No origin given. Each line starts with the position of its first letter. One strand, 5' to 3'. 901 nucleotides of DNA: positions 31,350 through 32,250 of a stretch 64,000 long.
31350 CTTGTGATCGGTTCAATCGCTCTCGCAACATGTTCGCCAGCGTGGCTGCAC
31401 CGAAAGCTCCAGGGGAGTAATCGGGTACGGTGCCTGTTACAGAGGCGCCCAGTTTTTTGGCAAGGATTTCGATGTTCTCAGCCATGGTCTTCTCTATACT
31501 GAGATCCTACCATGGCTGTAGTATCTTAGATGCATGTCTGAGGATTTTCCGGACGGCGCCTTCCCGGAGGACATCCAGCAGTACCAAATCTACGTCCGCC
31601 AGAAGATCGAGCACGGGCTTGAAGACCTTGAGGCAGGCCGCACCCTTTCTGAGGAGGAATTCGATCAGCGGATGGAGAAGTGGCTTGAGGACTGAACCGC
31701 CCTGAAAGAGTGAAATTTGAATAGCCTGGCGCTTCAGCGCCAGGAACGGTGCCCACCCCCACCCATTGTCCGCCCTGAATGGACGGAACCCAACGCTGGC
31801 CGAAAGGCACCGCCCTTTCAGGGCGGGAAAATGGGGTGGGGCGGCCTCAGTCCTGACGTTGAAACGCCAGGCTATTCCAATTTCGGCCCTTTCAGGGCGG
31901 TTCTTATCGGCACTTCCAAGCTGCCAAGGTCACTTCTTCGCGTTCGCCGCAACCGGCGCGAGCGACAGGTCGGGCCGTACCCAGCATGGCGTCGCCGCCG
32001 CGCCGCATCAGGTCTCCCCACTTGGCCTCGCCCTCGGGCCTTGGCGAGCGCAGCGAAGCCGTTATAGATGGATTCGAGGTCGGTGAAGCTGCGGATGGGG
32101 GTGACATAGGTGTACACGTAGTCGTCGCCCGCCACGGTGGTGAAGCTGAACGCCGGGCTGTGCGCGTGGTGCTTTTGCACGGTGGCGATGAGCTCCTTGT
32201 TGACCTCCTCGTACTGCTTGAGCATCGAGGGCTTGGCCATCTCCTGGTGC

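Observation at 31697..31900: ~200-bp nested perfect-dyad element (MITE-like or long structured RNA)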

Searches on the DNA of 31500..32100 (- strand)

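Call 60: search_rna_families(source=window, start=31500, end=32100, threshold=evalue, max_evalue=10, show_alignments=3)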
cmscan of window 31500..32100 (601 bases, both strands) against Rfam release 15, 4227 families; matches with E-value up to 10: 12.
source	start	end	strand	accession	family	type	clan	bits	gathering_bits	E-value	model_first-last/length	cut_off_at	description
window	31755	31836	-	RF03448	mir-6131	Gene; miRNA;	-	31.6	66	0.00018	1-105/105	no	mir-6131 microRNA precursor family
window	31713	31744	-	RF01687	Acido-Lenti-1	Gene; sRNA;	-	29.6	37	8.5e-05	1-46/46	no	Acido-Lenti-1 RNA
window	31852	31899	+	RF01687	Acido-Lenti-1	Gene; sRNA;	-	26.3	37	0.00068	1-46/46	no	Acido-Lenti-1 RNA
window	31734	31860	-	RF03311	MIR169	Gene; miRNA;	-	24.7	80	0.015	1-111/111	no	MIR169 microRNA precursor family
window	31716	31850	-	RF02868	ncS037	Gene; sRNA;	-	17.3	112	1.9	1-152/152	no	Burkholderia sRNA 37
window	31750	31846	-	RF03251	mir-4446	Gene; miRNA;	-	16.9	79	1.6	1-82/82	no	mir-4446 microRNA precursor family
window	31746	31851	-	RF03406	mir-3099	Gene; miRNA;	-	16.3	95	2.8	1-84/84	no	mir-3099 microRNA precursor family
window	31765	31837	-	RF02837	anti-hemB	Gene; sRNA;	-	16.2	49.5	0.37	1-81/81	no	Burkholderia RNA 7 (anti-hemB)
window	31959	32025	-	RF02242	Xoo5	Gene; sRNA;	-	14.2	50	3.5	1-124/124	no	Xanthomonadaceae sRNA Xoo5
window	31678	31756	+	RF01945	mir-1388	Gene; miRNA;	-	13.7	58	9.9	1-93/93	no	mir-1388 microRNA precursor family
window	31598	31654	+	RF01131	sR47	Gene; snRNA; snoRNA; CD-box;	CL00132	11.5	40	4.6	1-55/55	no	Small nucleolar RNA sR47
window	31725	31744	+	RF02656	sot0042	Gene; sRNA;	-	10.8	88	2.7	154-173/174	no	Sense overlapping transcript RNA 0042 (sot)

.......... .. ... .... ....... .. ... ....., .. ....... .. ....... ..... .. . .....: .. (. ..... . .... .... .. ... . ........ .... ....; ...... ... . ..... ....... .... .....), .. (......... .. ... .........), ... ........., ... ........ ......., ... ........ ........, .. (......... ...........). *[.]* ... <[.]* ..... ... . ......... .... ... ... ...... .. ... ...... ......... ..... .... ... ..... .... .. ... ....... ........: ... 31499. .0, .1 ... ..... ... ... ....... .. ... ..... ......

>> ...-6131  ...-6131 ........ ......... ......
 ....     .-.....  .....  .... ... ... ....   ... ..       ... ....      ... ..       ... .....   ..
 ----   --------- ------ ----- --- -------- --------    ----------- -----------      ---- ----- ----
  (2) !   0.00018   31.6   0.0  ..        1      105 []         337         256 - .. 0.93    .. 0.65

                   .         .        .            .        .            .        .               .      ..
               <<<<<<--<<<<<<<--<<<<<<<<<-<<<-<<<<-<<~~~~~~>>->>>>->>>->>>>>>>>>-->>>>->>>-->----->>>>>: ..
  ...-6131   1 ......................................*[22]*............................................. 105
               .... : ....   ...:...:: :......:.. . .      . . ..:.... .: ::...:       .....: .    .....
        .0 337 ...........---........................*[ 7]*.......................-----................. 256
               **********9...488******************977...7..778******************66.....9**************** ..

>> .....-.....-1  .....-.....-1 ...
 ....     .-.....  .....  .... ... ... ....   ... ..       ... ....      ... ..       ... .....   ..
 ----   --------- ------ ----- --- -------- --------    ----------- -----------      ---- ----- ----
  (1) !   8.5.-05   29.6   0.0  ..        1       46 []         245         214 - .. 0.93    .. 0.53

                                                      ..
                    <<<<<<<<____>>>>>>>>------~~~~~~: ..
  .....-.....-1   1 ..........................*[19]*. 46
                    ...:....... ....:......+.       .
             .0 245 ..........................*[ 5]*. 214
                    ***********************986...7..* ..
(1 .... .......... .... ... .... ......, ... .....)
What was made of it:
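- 31695..31746 (-): Left arm module. In the Acido-Lenti-1 orientation it reads on the - strand as SL2, linker, SL1. Rfam RF01687 scores 29.6 bits, E 8.5e-5, at 31713-31744 (-), below the gathering score of 37 (call 60).
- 31850..31902 (+): Right arm module in the Acido-Lenti-1 orientation. SL2 is 31852-31871 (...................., with one A-C mismatch). The linker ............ is 31872-31883. SL1 is 31884-31900 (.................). Rfam RF01687 scores 26.3 bits, E 6.8e-4 (call 60).
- On Acido-Lenti-1 RNA (RF01687): Window arms score 29.6 bits (31713-31744 -) and 26.3 bits (31852-31899 +), with E 8.5e-5 and 6.8e-4 in a 601-nt search (call 60).
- It scores 29.6 and 26.3 bits in the window (call 60).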

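Call 78: build_rna_model(alignment_id=A2, structure=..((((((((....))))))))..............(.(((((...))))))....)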
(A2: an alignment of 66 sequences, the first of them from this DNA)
Model R1 built from alignment A2 (66 sequences, 56 columns); structure: as given.
model positions 52; base pairs 14; branch points 1; effective number of sequences 9.12; information 1.066 bits per position. Calibrated on 0.2 Mb of random sequence (short: E-values are rough).
structure used (alignment columns):
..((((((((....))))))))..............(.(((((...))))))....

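Call 79: search_with_rna_model(model_id=R1, sources=[window, L001, L004, L005, L006, L008, L009, L027, L156, L157], max_evalue=1, show_alignments=0)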
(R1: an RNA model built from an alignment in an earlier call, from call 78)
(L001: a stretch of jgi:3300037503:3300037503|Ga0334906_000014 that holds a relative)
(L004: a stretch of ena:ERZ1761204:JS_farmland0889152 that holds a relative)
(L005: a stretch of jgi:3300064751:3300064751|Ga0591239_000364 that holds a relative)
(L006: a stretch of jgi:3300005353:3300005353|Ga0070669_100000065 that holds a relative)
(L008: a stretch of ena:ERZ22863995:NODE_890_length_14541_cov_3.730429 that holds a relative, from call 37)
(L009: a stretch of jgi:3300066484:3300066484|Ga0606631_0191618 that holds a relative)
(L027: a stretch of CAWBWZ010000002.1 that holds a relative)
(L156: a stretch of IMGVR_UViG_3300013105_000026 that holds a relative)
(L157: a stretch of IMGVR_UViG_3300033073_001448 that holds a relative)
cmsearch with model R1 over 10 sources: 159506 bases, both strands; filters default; matches with E-value up to 1: 8.
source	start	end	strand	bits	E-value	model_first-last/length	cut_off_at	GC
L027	4490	4541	-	71.7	1.3e-20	1-52/52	no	0.54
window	31695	31746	-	63.8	3.8e-18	1-52/52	no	0.52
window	31850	31902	+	59.7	7.5e-17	1-52/52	no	0.55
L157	458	496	+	33.2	1.7e-08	1-52/52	no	0.41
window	56466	56517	-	29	3.5e-07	1-52/52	no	0.63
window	31808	31873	-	14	0.019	1-52/52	no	0.65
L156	9948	9986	-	10.7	0.2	1-52/52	no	0.62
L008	1683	1706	-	9.9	0.36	1-52/52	no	0.54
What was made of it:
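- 31695..31746 (-): The custom model R1 scores 63.8 bits, but this sequence was in its training set (call 79).
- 31850..31902 (+): R1 scores 59.7 bits, training member (call 79).
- On REPIN / REP dimer (BIME-like): There are three modules in this 64-kb window (call 79). None were found in about 65 kb of close relatives' loci (call 79).
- The window holds a third module (call 79).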

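Call 85: search_with_rna_model(model_id=R1, sources=[L037, L039, L043, L046, L051, L053, L054, L057, L063, L064, L065, L074, L076, L078, L084, L085, L086, L088, L089, L090, L097, L098, L100, L101, L109, L110, L112, L116, L117, L120, L122, L124, L125, L126, L131, L134, L135, L138, L140, L141, L142, L143, L144, L149, L151], max_evalue=0.001)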
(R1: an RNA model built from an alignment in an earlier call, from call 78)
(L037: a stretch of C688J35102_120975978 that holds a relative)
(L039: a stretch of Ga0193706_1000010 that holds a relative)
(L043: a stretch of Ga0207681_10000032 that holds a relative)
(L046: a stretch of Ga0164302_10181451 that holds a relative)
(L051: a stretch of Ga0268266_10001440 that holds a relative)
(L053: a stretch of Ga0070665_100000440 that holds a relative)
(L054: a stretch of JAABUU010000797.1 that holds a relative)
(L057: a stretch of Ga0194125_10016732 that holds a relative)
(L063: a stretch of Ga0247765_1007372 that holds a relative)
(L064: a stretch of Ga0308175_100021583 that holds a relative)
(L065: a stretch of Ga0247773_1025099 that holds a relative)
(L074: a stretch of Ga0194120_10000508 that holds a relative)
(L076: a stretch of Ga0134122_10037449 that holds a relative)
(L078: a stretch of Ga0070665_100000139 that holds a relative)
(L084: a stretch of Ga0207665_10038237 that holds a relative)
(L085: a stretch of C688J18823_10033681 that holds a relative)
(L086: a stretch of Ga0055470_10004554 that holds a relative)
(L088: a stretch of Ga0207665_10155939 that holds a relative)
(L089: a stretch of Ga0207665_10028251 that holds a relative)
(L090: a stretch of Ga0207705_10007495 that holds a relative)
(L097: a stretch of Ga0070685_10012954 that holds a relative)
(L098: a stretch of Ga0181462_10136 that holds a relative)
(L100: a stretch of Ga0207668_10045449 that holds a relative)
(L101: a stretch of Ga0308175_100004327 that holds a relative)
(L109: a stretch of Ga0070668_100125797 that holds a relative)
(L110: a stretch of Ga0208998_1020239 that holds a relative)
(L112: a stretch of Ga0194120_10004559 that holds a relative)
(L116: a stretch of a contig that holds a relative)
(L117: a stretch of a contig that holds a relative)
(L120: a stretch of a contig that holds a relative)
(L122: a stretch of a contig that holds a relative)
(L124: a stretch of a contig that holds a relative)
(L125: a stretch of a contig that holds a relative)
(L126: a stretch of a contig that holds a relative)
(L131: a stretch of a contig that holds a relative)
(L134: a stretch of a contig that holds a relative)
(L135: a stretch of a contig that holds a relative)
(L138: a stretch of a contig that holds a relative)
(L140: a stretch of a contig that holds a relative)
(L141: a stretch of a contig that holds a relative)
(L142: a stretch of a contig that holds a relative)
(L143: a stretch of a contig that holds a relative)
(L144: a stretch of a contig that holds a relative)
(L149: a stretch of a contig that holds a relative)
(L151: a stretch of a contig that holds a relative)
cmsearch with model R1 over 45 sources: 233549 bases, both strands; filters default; matches with E-value up to 0.001: 92.
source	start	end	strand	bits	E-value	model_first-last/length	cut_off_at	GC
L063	991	1042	-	75.7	1e-21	1-52/52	no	0.56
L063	1136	1187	+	75.5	1.2e-21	1-52/52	no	0.58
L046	1054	1105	-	75.3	1.4e-21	1-52/52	no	0.52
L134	4626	4677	-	75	1.7e-21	1-52/52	no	0.58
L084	2145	2196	+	74.9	1.8e-21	1-52/52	no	0.56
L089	2207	2258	+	74.8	2e-21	1-52/52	no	0.54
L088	1139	1190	-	74.6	2.2e-21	1-52/52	no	0.62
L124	1184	1235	-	74.6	2.3e-21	1-52/52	no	0.58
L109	168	219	-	74.6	2.3e-21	1-52/52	no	0.58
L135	2009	2060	+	74.5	2.3e-21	1-52/52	no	0.62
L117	7503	7554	+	74.2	2.9e-21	1-52/52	no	0.67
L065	161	212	-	74.2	3e-21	1-52/52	no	0.65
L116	7439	7490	+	74.2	3.1e-21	1-52/52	no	0.62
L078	1498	1549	+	74.1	3.1e-21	1-52/52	no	0.63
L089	2063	2114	-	74.1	3.3e-21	1-52/52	no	0.6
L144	1635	1686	-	74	3.5e-21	1-52/52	no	0.62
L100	1912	1963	+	73.9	3.7e-21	1-52/52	no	0.58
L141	968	1019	-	73.8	3.9e-21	1-52/52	no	0.6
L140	809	860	+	73.8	4.1e-21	1-52/52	no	0.6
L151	5142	5193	-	73.7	4.4e-21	1-52/52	no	0.58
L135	1864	1915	-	73.6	4.5e-21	1-52/52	no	0.62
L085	650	701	+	73.5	4.9e-21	1-52/52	no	0.6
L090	5156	5207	+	73.5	4.9e-21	1-52/52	no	0.58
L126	2075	2126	+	73.4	5.4e-21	1-52/52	no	0.6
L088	1283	1334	+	73.3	5.7e-21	1-52/52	no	0.6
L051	2842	2893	+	72.5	1e-20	1-52/52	no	0.58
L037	3846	3897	-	72.4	1.1e-20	1-52/52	no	0.69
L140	663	714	-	72.2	1.2e-20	1-52/52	no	0.62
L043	7723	7774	+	71.9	1.6e-20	1-52/52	no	0.63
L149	419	470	+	71.7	1.8e-20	1-52/52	no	0.52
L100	1751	1802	-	71.5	2.1e-20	1-52/52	no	0.6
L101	8170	8221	-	71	3e-20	1-52/52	no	0.63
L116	7294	7345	-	70.9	3.2e-20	1-52/52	no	0.6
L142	442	493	-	70.6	4.2e-20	1-52/52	no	0.62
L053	5760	5811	-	70.2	5.4e-20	1-52/52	no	0.62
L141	1077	1128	+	70.1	6e-20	1-52/52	no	0.62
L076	3134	3185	-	69.9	6.5e-20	1-52/52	no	0.56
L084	2000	2051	-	69.9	6.9e-20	1-52/52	no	0.67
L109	334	385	+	69.8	7.2e-20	1-52/52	no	0.52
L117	7360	7411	-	69.6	8.5e-20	1-52/52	no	0.58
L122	1446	1497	-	69.3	1.1e-19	1-52/52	no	0.63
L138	4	55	+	69.2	1.2e-19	1-52/52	no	0.65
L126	1967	2018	-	68.9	1.3e-19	1-52/52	no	0.63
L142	591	642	+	68.9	1.4e-19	1-52/52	no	0.62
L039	165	216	-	68.7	1.6e-19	1-52/52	no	0.56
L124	1353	1404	+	68.4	2e-19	1-52/52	no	0.58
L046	1225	1274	+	68.1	2.5e-19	1-52/52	no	0.58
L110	718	769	-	67.9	2.8e-19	1-52/52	no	0.6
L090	4999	5050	-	67.8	3e-19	1-52/52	no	0.58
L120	948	999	+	67.7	3.2e-19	1-52/52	no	0.62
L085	503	554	-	67.5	3.8e-19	1-52/52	no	0.62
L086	737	788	+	67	5.4e-19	1-52/52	no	0.65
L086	591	643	-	67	5.6e-19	1-52/52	no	0.6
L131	236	286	+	66.7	7e-19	1-52/52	no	0.61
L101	8316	8367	+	66.6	7.4e-19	1-52/52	no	0.67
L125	701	752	-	66.5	8e-19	1-52/52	no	0.62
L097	174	224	+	66.2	9.8e-19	1-52/52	no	0.59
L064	3145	3198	-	65.9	1.2e-18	1-52/52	no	0.57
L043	7572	7623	-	65.8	1.3e-18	1-52/52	no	0.6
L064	3291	3344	+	65.4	1.7e-18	1-52/52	no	0.59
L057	8608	8659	+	64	4.8e-18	1-52/52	no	0.56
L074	6977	7028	-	64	4.8e-18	1-52/52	no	0.56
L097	5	56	-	62.9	1.1e-17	1-52/52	no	0.58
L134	4771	4823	+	61.6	2.8e-17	1-52/52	no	0.55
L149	267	318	-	61.4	3.2e-17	1-52/52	no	0.6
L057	8455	8506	-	58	3.7e-16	1-52/52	no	0.6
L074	7130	7181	+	58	3.7e-16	1-52/52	no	0.6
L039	5333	5384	+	57.4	5.7e-16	1-52/52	no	0.62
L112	3355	3406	+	57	7.7e-16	1-52/52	no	0.52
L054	8469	8522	-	53.5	9.6e-15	1-52/52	no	0.72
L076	3282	3333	+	52.6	1.9e-14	1-52/52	no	0.67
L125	775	826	+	48.9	2.7e-13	1-52/52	no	0.65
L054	9064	9117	-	48.4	4e-13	1-52/52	no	0.72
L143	1513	1562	+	46.1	2.2e-12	1-52/52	no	0.6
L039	14318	14368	-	43.8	1.1e-11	1-52/52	no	0.73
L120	875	926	-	43.7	1.2e-11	1-52/52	no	0.67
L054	2399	2453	+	42.9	2.1e-11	1-52/52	no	0.75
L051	2396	2443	-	40.8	9.8e-11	1-52/52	no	0.58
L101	1349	1400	-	39.8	2e-10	1-52/52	no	0.75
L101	1503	1554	+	35.2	5.5e-09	1-52/52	no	0.65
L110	896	945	+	34.5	9.5e-09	1-52/52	no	0.62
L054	2476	2529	-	34.2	1.2e-08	1-52/52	no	0.67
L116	8828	8879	+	32.5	4.2e-08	1-52/52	no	0.63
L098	71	112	-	28.6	6.6e-07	1-52/52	no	0.43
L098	203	244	+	28.6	6.6e-07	1-52/52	no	0.43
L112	3197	3254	-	28.2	9e-07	1-52/52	no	0.57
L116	8669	8720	-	26.8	2.5e-06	1-52/52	no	0.65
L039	1314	1356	-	23.1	3.7e-05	1-52/52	no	0.56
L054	8344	8396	+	20.8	0.0002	1-52/52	no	0.68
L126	1995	2053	+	20.3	0.00028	1-52/52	no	0.71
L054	1303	1329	-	19.6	0.00046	1-52/52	no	0.7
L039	14248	14300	+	19.1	0.00066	1-52/52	no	0.66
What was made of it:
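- There are two doublets on each of L101 and L116, and at least 4 modules on each of L039 and L054 (call 85).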

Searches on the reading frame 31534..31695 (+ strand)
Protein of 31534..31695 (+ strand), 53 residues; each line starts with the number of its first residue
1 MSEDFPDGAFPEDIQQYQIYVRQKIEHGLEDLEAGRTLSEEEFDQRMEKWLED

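Call 13: search_protein_families(library=pfam, max_evalue=0.1, proteins=[window:31534-31695:+])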
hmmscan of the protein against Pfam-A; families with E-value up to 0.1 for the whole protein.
window:31534-31695:+ (53 aa): 0 families

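Call 14: search_protein_families(library=ncbifam, max_evalue=0.1, proteins=[window:31534-31695:+])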
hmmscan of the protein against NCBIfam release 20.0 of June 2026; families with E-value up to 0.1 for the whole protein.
window:31534-31695:+ (53 aa): 1 family
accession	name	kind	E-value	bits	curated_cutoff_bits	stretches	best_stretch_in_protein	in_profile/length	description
NF050811.1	RelB_ParD_antitoxin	subfamily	0.042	14.1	60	1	22-47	57-82/83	type II toxin-antitoxin system RelB/ParD family antitoxin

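Call 33: search_protein_families(library=pfam, max_evalue=1, proteins=[window:31534-31692:+])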
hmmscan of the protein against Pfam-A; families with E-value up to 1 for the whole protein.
seq(53 aa): 0 families

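Call 34: search_protein_families(library=padloc, max_evalue=1, proteins=[window:31534-31692:+])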
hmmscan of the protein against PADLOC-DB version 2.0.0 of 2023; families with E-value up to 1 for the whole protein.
seq(53 aa): 0 families

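Call 35: find_homologous_proteins(query=window:31534-31692:+, max_evalue=0.01)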
Query seq(53 aa) (53 aa): 87 proteins with E <= 0.01 among 87 candidates.
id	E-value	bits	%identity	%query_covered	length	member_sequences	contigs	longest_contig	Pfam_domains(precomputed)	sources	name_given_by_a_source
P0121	9.7e-28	112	100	100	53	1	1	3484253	-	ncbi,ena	-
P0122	1.3e-17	80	86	94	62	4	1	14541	-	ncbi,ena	-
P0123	5.0e-17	78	84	94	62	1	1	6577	-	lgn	-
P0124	5.9e-17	78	84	94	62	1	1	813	-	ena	-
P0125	2.9e-16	76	77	98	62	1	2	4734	-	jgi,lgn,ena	jgi:predicted transcriptional regulator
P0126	3.2e-16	76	80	94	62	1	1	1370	-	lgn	-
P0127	3.4e-16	76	80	94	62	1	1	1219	-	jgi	jgi:hypothetical protein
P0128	4.2e-16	75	82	94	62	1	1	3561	-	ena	-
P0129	5.4e-16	75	81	91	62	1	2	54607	-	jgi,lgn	jgi:predicted transcriptional regulator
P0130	6.1e-16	75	80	94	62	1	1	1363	-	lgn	-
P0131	8.2e-16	75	80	94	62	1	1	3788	-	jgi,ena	jgi:predicted transcriptional regulator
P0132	8.2e-16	75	80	94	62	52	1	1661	-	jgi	jgi:predicted transcriptional regulator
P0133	8.6e-16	75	78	94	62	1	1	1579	-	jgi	-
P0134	9.1e-16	74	78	94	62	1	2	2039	-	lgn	-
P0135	1.1e-15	74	78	94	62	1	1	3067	-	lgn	-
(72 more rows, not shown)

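Call 36: find_encoding_contigs(protein=P0121, flank=3000, max_places=3)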
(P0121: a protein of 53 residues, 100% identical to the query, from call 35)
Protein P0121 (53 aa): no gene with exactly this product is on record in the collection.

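Call 37: find_encoding_contigs(protein=P0122, flank=4000, max_places=4)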
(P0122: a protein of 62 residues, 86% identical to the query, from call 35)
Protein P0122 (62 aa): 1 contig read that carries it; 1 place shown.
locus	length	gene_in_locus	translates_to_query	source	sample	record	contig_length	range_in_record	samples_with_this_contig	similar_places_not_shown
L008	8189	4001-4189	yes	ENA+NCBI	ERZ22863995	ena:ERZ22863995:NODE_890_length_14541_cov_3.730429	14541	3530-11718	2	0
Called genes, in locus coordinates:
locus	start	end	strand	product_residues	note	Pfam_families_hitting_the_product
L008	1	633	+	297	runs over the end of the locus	PF00528:BPD_transp_1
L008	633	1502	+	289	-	PF00528:BPD_transp_1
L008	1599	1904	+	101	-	PF03683:UPF0175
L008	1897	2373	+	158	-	PF11848:DUF3368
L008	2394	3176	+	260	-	PF00903:Glyoxalase, PF18029:Glyoxalase_6, PF22677:Ble-like_N, PF00903:Glyoxalase (weak), PF18029:Glyoxalase_6 (weak)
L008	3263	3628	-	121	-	-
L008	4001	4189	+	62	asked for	-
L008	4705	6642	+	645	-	-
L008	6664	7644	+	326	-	PF08240:ADH_N, PF00107:ADH_zinc_N, PF13602:ADH_zinc_N_2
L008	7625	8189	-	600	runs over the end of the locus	-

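Call 95: search_protein_families(library=pfam, max_evalue=0.01, proteins=[L008:4174-4485:+, P0122, L008:3263-3628:-])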
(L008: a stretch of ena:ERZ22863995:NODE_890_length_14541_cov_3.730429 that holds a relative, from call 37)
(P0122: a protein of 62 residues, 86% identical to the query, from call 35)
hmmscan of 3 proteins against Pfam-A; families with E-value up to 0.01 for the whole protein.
L008:4174-4485:+ (104 aa): 1 family
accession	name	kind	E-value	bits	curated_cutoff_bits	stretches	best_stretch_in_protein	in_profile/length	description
PF05016.21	ParE_toxin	-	3.9e-15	56.6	23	1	5-92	1-88/89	ParE toxin of type II toxin-antitoxin system, parDE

P0122 (62 aa): 0 families

L008:3263-3628:- (121 aa): 0 families
